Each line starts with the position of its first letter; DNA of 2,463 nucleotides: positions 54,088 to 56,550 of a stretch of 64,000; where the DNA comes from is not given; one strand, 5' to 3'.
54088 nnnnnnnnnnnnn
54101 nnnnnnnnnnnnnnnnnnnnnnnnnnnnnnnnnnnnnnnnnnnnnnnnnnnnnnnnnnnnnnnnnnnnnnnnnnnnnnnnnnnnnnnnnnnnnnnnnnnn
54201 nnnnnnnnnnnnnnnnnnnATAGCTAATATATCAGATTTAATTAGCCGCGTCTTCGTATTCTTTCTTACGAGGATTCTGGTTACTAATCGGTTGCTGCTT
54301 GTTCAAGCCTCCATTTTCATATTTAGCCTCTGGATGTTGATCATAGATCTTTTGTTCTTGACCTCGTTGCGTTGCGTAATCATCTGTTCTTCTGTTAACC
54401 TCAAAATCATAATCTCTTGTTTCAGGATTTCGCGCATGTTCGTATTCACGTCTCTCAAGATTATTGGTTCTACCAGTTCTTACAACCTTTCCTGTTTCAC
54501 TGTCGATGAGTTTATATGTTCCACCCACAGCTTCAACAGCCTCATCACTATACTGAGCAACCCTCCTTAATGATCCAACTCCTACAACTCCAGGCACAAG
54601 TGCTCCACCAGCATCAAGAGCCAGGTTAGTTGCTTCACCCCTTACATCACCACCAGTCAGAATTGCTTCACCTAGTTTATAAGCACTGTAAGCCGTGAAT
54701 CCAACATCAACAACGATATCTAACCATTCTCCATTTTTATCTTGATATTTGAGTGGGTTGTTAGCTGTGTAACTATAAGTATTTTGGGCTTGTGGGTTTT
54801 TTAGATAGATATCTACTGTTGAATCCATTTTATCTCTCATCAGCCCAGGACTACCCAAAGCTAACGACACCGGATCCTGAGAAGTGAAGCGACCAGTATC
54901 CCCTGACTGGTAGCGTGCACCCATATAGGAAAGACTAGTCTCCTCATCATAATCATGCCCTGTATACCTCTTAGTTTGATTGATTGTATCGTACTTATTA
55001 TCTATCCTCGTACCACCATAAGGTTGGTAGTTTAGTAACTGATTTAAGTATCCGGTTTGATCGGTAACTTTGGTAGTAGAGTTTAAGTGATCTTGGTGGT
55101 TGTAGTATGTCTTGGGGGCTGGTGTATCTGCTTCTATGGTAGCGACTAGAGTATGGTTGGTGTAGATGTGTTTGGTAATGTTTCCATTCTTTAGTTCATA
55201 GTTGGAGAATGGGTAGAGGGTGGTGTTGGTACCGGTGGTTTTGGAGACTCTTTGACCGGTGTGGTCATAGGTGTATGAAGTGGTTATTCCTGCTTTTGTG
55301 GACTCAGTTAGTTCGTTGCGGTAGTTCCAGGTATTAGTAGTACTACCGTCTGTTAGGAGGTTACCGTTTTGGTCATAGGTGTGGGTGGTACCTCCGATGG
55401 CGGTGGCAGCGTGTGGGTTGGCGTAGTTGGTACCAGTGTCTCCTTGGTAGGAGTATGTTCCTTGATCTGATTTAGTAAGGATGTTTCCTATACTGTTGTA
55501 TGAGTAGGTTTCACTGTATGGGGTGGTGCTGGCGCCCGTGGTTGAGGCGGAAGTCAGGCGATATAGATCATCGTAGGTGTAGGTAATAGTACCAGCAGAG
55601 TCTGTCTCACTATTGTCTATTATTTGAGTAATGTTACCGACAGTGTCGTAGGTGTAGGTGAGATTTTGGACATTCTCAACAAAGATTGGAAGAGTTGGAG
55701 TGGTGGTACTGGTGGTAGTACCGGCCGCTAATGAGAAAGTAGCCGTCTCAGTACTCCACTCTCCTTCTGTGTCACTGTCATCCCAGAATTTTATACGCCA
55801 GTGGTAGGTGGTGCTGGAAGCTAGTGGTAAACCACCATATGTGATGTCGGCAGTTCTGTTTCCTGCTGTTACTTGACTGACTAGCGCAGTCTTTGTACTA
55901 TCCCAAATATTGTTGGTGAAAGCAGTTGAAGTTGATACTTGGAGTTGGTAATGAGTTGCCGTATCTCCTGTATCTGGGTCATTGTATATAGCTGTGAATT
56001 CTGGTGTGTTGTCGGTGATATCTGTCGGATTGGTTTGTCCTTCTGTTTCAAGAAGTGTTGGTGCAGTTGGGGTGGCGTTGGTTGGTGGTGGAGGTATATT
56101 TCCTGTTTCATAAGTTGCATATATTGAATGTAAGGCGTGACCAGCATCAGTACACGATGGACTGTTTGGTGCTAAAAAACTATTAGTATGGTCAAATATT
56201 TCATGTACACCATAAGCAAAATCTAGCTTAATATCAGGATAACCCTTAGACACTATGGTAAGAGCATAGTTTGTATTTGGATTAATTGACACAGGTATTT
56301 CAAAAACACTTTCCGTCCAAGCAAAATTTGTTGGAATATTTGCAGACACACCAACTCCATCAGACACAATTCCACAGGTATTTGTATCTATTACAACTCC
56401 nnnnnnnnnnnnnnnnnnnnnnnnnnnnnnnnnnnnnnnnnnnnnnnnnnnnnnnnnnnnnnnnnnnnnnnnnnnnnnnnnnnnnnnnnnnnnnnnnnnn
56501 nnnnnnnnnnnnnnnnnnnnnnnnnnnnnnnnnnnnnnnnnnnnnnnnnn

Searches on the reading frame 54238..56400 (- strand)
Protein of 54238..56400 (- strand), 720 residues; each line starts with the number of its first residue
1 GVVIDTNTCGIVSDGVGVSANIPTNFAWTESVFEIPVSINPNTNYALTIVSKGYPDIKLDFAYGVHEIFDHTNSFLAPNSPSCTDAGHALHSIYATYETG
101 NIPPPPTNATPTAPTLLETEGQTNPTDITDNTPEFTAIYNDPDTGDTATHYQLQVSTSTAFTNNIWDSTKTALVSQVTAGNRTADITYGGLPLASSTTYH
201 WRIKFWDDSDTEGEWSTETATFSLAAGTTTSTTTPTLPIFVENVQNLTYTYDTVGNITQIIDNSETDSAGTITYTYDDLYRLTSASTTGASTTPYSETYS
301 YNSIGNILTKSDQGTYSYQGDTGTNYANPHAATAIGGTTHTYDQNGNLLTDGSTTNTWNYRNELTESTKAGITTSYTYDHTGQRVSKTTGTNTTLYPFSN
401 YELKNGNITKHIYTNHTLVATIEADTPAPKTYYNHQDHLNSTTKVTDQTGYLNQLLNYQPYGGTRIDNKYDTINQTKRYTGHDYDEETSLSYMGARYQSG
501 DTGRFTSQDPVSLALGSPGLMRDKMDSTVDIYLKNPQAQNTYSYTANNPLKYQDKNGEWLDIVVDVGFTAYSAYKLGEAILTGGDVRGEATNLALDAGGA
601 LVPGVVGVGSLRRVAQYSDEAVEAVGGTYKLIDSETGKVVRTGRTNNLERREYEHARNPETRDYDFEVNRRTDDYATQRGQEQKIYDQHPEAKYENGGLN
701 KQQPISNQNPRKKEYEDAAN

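Call 19: search_protein_families(library=ncbifam, max_evalue=0.1, proteins=[window:54238-56400:-])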
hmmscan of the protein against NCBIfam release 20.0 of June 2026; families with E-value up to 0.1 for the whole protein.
window:54238-56400:- (720 aa): 3 families
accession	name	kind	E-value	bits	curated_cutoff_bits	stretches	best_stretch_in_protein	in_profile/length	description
TIGR03696.1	Rhs_assc_core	domain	2.5e-13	50.3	32.5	1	458-557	1-75/76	RHS repeat-associated core domain-containing protein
NF041572.1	rhamnosid_Flavobac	equivalog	3.1e-09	35.5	1800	1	117-222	29-130/946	alpha-L-rhamnosidase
NF041261.1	RHS_core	equivalog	3.6e-06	25.1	2000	1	418-514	1143-1240/1261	RHS element core protein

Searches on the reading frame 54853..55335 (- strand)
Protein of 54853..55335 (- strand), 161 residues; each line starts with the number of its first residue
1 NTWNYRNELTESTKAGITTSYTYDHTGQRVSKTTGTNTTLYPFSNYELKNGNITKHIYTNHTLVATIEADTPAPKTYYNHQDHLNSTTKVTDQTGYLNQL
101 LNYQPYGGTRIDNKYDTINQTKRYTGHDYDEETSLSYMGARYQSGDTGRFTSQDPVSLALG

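Call 41: find_related_loci(query=window:54853-55335:-, collection=metagenome_contigs, flank=10000)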
Query seq(161 aa) (161 aa) in metagenome_contigs; peptide patterns used: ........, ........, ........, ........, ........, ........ (x = any residue, [..] = any of these).
180 stretches matched a pattern; 2 encode a relative of the query (tblastn E <= 1e-3); 2 distinct loci.
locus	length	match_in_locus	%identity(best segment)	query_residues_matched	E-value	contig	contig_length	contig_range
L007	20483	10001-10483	64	1-161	2e-70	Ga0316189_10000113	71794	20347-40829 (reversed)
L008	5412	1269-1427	38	84-137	2e-5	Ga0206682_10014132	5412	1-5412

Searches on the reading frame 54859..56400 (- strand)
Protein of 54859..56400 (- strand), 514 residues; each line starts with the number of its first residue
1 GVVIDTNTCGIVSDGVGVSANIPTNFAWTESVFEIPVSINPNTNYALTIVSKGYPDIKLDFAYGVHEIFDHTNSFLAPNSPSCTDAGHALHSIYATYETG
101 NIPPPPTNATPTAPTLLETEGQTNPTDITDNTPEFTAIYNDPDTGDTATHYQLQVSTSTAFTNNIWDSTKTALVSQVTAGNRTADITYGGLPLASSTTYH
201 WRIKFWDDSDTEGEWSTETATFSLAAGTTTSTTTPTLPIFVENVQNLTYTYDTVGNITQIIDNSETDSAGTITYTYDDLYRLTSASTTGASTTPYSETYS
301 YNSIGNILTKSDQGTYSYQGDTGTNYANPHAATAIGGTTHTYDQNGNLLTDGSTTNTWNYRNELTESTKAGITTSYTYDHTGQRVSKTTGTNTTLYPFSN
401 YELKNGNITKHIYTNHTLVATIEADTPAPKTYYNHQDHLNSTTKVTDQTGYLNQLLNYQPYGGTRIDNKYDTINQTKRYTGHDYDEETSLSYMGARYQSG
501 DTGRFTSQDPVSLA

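Call 13: find_related_loci(query=window:54859-56400:-, collection=genome_contigs, flank=10000)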
Query window:54859-56400:- (514 aa) in genome_contigs; peptide patterns used: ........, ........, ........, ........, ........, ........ (x = any residue, [..] = any of these).
55 stretches matched a pattern; 7 encode a relative of the query (tblastn E <= 1e-3); 6 distinct loci.
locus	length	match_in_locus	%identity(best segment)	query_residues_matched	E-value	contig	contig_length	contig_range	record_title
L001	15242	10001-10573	71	323-513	6e-87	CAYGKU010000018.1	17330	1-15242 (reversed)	MAG TPA_asm: uncultured Candidatus Saccharibacteria bacterium isolate ERP116193_co2_378 genome assembly, contig: NODE_79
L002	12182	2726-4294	42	135-513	2e-60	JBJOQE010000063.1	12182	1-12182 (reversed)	MAG: Candidatus Parcubacteria bacterium isolate whiteclaycreek2_2019_sw_WHONDRS-S19S_0038_B_bin.31 scaffold_1915630, who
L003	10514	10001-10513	54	109-288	1e-52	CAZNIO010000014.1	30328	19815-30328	MAG TPA_asm: uncultured Gammaproteobacteria bacterium isolate binchicken_co181_33 genome assembly, contig: NODE_2026_len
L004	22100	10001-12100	45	235-510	2e-37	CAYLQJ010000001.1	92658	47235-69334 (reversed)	MAG TPA_asm: uncultured Candidatus Saccharibacteria bacterium isolate SRP285395_co1_362 genome assembly, contig: NODE_22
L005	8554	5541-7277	53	101-236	3e-31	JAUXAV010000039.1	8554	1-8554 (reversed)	MAG: Candidatus Aenigmatarchaeota archaeon isolate CSMAG_2771 CSMAG_2771_k141_442140_length_8554_cov_193.1355, whole gen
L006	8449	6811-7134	46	117-225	3e-20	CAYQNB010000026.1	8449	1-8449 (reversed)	MAG TPA_asm: uncultured Candidatus Saccharibacteria bacterium isolate SRP319275_co1_353 genome assembly, contig: NODE_11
